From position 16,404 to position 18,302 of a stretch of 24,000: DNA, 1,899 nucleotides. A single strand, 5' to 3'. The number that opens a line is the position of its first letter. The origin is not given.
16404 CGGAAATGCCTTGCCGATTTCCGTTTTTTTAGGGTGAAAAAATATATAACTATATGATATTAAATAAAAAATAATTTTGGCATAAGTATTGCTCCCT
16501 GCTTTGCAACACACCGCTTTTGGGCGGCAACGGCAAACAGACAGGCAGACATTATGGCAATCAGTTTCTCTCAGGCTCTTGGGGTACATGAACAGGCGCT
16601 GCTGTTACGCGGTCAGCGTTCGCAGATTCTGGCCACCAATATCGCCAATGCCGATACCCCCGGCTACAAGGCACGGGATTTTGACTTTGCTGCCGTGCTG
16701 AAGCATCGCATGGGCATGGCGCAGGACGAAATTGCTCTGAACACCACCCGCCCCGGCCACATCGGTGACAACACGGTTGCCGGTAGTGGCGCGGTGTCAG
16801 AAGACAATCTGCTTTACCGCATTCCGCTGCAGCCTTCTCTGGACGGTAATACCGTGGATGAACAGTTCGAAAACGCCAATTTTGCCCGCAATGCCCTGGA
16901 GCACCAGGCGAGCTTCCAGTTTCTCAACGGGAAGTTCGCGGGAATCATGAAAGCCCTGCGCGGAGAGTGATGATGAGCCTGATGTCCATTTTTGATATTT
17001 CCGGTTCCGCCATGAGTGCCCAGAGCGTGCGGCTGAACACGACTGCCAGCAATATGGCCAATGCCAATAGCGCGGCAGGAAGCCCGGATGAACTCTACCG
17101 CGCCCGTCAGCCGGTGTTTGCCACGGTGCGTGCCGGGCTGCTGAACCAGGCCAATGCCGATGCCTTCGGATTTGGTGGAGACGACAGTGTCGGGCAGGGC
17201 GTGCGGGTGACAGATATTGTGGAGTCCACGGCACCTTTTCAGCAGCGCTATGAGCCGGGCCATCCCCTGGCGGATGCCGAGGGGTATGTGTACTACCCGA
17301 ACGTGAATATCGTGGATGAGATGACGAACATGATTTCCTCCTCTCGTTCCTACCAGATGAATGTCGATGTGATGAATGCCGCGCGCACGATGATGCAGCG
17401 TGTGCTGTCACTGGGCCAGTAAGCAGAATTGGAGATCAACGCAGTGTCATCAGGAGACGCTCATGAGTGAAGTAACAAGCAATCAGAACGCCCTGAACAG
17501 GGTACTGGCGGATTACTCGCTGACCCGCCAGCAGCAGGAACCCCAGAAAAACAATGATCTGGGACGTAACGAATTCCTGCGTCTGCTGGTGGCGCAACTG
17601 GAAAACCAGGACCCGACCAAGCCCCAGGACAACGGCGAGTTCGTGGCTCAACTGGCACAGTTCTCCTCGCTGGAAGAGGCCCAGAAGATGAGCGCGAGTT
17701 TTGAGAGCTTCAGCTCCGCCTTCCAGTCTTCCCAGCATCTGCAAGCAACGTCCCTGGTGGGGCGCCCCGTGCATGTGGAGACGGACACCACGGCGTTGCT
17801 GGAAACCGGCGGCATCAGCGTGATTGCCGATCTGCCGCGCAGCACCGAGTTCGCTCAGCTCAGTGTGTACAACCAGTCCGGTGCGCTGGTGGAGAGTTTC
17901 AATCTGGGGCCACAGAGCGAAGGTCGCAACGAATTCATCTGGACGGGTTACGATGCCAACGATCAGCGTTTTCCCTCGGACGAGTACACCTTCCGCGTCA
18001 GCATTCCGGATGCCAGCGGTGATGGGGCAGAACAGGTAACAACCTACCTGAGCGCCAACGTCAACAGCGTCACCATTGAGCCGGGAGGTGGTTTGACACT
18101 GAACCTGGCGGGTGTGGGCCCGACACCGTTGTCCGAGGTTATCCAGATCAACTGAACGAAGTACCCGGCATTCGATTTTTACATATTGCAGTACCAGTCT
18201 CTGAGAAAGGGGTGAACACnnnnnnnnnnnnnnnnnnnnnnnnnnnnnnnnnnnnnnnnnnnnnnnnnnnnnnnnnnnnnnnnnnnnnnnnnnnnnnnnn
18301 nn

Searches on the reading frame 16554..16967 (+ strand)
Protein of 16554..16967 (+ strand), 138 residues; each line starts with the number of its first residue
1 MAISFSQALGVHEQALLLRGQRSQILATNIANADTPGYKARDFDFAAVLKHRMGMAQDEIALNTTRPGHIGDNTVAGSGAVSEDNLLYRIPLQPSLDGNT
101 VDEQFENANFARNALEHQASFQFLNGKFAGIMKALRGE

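Call 14: search_protein_families(library=pfam, proteins=[window:16554-16967:+], max_evalue=0.001)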
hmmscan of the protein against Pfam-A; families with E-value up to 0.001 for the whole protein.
window:16554-16967:+ (138 aa): 1 family
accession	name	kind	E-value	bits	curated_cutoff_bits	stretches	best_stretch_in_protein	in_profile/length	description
PF00460.25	Flg_bb_rod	-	1.6e-06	28.3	20.7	1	11-39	3-31/31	Flagella basal body rod protein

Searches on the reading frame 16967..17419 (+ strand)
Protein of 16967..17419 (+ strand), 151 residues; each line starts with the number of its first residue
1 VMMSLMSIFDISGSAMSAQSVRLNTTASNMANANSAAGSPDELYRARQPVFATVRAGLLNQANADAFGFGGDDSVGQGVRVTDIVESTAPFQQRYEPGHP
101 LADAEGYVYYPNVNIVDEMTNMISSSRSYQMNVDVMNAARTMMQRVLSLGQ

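Call 14: search_protein_families(library=pfam, proteins=[window:16967-17419:+], max_evalue=0.001)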
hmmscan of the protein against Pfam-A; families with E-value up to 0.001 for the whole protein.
window:16967-17419:+ (151 aa): 2 families
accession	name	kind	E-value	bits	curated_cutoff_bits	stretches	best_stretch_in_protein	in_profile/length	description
PF06429.18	Flg_bbr_C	-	1.6e-15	56.8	23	1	105-149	2-46/46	Flagellar basal body rod FlgEFG protein C-terminal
PF00460.25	Flg_bb_rod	-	3e-06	27.5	20.7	1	10-34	2-26/31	Flagella basal body rod protein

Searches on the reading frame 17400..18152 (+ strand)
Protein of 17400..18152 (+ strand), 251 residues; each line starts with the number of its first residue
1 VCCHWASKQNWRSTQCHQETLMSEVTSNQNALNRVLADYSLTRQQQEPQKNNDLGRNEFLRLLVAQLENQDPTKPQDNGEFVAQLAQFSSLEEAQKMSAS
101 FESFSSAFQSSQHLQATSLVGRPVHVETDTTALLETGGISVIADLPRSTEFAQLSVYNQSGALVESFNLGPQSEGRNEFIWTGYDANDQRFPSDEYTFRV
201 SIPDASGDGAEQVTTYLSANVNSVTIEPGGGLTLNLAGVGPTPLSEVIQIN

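Call 14: search_protein_families(library=pfam, proteins=[window:17400-18152:+], max_evalue=0.001)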
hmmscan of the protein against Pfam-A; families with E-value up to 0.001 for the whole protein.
window:17400-18152:+ (251 aa): 3 families
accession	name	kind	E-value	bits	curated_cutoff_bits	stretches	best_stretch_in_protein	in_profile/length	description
PF03963.19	FlgD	-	3.5e-21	75.6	27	1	35-102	7-74/75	Flagellar hook capping protein - N-terminal region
PF13861.12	FLgD_tudor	-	3.2e-14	53.3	26.9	1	111-247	1-57/58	FlgD Tudor-like domain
PF13860.13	FlgD_ig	-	3e-13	50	27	1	137-201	8-74/79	FlgD Ig-like domain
